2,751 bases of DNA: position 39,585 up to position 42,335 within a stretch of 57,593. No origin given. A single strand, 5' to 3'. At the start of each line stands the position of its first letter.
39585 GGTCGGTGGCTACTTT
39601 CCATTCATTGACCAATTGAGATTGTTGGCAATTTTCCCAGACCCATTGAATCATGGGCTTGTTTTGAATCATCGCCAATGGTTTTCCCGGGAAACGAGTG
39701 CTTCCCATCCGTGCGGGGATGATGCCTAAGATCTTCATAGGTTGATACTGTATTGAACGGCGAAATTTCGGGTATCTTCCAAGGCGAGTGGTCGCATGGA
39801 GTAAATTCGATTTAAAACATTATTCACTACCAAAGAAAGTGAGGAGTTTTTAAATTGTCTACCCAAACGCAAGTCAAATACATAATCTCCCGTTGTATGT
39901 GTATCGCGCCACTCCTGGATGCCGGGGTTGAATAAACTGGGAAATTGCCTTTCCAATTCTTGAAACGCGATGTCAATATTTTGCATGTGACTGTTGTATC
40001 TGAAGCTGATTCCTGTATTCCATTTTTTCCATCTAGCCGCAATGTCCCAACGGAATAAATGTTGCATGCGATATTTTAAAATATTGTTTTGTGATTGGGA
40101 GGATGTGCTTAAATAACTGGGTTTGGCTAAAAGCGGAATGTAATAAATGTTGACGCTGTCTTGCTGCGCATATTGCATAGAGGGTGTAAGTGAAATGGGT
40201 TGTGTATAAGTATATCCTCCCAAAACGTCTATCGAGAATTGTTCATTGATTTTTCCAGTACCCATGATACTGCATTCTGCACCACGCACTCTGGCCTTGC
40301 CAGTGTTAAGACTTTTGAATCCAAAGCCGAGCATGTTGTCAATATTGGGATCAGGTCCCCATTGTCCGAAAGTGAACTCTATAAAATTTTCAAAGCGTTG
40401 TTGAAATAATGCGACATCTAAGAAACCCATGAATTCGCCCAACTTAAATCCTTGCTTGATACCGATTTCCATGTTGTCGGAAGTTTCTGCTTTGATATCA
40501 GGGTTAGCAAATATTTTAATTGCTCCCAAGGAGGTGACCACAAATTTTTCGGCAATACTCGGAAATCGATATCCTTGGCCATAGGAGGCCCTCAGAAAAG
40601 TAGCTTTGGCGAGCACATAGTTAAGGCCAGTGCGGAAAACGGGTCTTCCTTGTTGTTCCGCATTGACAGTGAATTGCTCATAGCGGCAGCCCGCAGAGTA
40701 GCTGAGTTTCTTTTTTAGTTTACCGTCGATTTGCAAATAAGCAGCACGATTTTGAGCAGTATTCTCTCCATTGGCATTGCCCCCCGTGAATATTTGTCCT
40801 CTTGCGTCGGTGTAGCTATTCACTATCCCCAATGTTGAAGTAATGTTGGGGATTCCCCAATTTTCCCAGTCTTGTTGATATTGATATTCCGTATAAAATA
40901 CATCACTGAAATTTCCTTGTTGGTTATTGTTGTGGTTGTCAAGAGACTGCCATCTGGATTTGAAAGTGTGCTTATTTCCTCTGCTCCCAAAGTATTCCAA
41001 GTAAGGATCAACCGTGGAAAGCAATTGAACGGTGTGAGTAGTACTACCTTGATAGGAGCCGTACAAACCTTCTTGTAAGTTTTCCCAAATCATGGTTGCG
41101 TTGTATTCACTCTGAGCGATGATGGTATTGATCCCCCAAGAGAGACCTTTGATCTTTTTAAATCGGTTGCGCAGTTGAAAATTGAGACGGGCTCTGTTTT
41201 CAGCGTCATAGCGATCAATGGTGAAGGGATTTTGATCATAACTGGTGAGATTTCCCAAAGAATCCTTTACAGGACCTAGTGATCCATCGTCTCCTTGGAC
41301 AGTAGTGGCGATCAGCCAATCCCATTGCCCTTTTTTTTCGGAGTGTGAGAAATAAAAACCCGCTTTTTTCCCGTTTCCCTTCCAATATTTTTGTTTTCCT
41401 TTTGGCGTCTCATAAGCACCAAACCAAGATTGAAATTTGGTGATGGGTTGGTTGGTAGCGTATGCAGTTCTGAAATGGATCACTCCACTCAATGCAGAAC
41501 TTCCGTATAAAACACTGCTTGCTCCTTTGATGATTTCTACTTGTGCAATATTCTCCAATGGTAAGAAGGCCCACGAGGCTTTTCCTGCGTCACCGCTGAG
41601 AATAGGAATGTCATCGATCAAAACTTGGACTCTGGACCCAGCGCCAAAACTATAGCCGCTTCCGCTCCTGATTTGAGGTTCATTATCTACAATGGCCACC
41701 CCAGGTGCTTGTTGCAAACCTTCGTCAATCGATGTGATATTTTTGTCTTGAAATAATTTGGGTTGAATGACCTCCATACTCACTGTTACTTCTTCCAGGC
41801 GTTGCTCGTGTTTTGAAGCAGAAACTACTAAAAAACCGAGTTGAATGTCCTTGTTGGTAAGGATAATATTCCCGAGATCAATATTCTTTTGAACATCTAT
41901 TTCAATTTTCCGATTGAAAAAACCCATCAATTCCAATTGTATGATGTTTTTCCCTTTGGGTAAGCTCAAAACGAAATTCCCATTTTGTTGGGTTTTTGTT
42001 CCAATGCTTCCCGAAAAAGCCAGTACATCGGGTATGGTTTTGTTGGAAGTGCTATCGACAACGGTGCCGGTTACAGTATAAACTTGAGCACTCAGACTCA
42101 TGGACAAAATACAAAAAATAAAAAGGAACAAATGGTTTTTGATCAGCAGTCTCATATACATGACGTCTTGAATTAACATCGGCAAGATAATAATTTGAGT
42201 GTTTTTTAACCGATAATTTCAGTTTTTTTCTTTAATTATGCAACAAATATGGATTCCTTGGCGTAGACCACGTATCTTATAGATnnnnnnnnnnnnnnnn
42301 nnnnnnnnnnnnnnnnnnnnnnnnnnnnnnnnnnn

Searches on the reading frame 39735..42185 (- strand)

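Call 62: search_protein_families(library=pfam, proteins=[window:39735-42185:-], max_evalue=0.00001)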
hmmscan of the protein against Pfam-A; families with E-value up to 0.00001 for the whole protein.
window:39735-42185:- (816 aa): 3 families
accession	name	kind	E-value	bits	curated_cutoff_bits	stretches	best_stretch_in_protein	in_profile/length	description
PF00593.30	TonB_dep_Rec_b-barrel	-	1.3e-34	121.3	27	1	290-790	21-436/436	TonB dependent receptor-like, beta-barrel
PF07715.20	Plug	-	1.1e-19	71.4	23.9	1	130-235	2-107/107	TonB-dependent Receptor Plug Domain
PF13715.12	CarbopepD_reg_2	-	2.2e-09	37.6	32.2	1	38-121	1-88/88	CarboxypepD_reg-like domain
